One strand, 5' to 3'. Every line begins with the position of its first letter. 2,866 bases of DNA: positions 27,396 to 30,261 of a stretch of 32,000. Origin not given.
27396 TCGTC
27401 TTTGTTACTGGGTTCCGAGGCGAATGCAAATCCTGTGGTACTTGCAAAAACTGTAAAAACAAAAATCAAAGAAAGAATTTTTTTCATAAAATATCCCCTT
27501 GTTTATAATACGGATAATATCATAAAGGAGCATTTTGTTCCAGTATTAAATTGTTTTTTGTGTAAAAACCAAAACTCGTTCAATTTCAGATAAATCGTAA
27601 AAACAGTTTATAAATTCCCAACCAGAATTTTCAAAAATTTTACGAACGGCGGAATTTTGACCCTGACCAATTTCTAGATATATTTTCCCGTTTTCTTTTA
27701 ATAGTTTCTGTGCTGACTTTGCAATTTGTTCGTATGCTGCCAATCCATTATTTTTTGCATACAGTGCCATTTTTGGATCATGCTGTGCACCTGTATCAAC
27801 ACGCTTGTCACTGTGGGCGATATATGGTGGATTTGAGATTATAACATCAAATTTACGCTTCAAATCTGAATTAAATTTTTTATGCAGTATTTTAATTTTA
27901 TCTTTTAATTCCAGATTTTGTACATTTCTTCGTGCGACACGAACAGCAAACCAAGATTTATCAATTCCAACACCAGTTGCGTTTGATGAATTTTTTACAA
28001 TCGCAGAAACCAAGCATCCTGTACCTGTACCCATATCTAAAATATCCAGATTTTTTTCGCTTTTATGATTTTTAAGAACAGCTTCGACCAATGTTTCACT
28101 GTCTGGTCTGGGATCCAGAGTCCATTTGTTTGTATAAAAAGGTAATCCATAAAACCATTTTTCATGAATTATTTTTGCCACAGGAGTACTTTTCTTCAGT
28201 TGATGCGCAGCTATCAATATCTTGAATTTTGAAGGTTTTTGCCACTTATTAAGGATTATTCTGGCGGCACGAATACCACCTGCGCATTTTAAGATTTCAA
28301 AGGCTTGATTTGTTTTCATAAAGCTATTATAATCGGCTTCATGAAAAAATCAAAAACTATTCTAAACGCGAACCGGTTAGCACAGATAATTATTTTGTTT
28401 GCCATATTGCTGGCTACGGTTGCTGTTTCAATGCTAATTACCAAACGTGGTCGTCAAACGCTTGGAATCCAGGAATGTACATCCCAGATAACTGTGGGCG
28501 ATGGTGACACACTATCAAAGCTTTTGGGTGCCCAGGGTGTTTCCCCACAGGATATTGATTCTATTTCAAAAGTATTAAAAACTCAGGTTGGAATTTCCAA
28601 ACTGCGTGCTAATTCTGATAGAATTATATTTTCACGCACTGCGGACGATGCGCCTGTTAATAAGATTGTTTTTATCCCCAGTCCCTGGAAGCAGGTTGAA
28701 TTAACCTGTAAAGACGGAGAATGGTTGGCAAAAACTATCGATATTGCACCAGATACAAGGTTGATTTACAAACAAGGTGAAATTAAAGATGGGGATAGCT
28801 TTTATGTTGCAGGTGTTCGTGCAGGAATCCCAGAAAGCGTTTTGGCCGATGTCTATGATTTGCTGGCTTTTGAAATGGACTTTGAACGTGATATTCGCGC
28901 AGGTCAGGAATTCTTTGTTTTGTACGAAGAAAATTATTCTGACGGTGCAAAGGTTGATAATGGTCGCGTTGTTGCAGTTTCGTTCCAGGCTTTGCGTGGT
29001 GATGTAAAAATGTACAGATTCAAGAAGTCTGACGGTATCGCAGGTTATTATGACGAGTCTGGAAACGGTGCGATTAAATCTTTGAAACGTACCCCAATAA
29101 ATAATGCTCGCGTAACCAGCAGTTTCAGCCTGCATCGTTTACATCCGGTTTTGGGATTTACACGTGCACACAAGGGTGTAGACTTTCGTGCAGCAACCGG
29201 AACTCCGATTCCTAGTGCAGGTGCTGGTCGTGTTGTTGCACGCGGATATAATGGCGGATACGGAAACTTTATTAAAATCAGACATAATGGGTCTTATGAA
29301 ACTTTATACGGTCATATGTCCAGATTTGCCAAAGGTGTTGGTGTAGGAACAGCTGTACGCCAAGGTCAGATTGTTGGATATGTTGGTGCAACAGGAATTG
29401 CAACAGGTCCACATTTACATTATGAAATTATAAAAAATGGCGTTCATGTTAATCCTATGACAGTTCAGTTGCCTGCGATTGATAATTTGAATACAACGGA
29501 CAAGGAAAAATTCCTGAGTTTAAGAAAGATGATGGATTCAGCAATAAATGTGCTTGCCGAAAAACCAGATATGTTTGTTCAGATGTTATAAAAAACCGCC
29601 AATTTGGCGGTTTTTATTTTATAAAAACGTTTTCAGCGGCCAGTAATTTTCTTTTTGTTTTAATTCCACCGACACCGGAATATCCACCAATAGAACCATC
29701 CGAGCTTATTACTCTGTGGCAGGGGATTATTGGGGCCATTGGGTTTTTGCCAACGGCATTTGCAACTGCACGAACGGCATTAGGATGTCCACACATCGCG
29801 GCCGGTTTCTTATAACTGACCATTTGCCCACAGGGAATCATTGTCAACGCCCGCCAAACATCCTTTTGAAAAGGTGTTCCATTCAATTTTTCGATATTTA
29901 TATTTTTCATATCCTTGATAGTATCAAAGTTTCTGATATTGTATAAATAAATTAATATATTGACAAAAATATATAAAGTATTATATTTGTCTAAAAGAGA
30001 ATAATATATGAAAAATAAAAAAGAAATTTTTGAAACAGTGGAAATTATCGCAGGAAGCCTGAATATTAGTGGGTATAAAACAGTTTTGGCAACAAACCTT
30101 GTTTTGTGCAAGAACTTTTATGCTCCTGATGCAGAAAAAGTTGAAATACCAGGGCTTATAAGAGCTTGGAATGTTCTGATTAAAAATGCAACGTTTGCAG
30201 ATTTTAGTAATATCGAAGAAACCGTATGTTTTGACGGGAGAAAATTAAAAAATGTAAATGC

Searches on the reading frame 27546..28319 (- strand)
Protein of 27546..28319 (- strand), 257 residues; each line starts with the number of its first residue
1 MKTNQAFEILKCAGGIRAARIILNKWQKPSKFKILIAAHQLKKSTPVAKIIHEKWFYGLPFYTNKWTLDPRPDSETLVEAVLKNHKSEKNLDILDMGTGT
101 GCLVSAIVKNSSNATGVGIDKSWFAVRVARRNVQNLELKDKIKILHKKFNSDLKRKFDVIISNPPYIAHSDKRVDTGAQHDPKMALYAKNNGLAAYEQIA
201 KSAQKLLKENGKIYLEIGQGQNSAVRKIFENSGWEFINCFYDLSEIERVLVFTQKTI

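Call 65: search_protein_families(library=pfam, proteins=[window:27546-28319:-], max_evalue=0.001)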
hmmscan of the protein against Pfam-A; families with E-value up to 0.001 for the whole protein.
window:27546-28319:- (257 aa): 13 families
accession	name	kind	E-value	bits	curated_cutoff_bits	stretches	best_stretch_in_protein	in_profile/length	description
PF05175.20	MTS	-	5.7e-18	65.6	23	1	77-174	23-116/170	Methyltransferase small domain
PF13847.12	Methyltransf_31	-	3e-13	50.1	27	1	88-216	2-110/145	Methyltransferase domain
PF06325.19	PrmA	-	9e-09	35.7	22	1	88-163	160-233/296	Ribosomal protein L11 methyltransferase (PrmA)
PF01170.24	UPF0020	-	1e-08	35.6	22.3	1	104-168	67-133/197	RMKL-like, methyltransferase domain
PF07669.17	Eco57I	-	1.2e-08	35.7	25.3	1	134-213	48-130/171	Eco57I restriction-modification methylase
PF13649.12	Methyltransf_25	-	4.6e-07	30.9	27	1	93-168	1-75/97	Methyltransferase domain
PF08242.18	Methyltransf_12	-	1e-06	29.8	30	1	94-163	1-72/98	Methyltransferase domain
PF03602.21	Cons_hypoth95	-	2.7e-06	27.6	24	1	79-169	30-126/182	Conserved hypothetical protein 95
PF13489.12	Methyltransf_23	-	5.9e-06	26.5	27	0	86-163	19-88/164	Methyltransferase domain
PF02384.22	N6_Mtase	-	1.9e-05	24.6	20.4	1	70-212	31-178/311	N-6 DNA Methylase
PF02353.26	CMAS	-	8.2e-05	22.5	27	1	82-163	55-134/273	Mycolic acid cyclopropane synthetase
PF05971.18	Methyltransf_10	-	0.0001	22.2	23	1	83-183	94-203/299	RNA methyltransferase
PF01555.25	N6_N4_Mtase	-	0.00035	21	26.7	0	158-238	2-76/221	DNA methylase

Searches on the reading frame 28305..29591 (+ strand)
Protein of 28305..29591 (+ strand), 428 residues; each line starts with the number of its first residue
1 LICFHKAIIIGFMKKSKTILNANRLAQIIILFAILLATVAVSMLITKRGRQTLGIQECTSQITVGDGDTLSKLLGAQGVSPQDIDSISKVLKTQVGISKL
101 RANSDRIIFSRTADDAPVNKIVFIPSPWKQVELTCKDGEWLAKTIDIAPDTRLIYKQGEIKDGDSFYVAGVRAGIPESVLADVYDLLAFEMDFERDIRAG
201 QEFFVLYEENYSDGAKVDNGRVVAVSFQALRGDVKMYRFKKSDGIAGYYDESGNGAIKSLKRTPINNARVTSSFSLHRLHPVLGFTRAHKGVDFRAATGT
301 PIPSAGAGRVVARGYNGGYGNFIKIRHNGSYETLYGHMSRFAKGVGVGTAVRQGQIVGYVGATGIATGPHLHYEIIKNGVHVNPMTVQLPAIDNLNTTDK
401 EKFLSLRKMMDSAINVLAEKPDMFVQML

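Call 65: search_protein_families(library=pfam, proteins=[window:28305-29591:+], max_evalue=0.001)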
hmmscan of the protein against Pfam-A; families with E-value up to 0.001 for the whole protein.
window:28305-29591:+ (428 aa): 3 families
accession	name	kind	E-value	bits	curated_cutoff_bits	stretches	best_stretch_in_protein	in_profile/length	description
PF01551.29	Peptidase_M23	-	6e-32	110.2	28.7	1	288-384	2-96/96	Peptidase family M23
PF19425.4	Csd3_N2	-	2.3e-09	37.7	27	1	164-275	15-121/122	Csd3 second domain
PF22310.2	NMB0315_dom_I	-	0.00064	20.5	27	0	63-123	7-65/83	NMB0315-like, domain I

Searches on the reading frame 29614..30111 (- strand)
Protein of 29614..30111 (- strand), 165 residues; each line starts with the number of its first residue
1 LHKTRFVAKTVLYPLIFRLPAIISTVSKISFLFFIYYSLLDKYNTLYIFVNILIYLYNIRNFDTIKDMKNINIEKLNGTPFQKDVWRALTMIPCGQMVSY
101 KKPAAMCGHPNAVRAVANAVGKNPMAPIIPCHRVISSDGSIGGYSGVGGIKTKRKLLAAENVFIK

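Call 65: search_protein_families(library=pfam, proteins=[window:29614-30111:-], max_evalue=0.001)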
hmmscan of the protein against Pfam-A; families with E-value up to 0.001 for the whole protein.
window:29614-30111:- (165 aa): 2 families
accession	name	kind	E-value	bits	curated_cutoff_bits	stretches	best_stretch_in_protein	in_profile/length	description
PF01035.26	DNA_binding_1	-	2e-31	108.1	27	1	80-162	1-81/81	6-O-methylguanine DNA methyltransferase, DNA binding domain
PF05568.16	ASFV_J13L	-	0.00019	21.7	23.6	1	22-125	17-118/189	African swine fever virus J13L protein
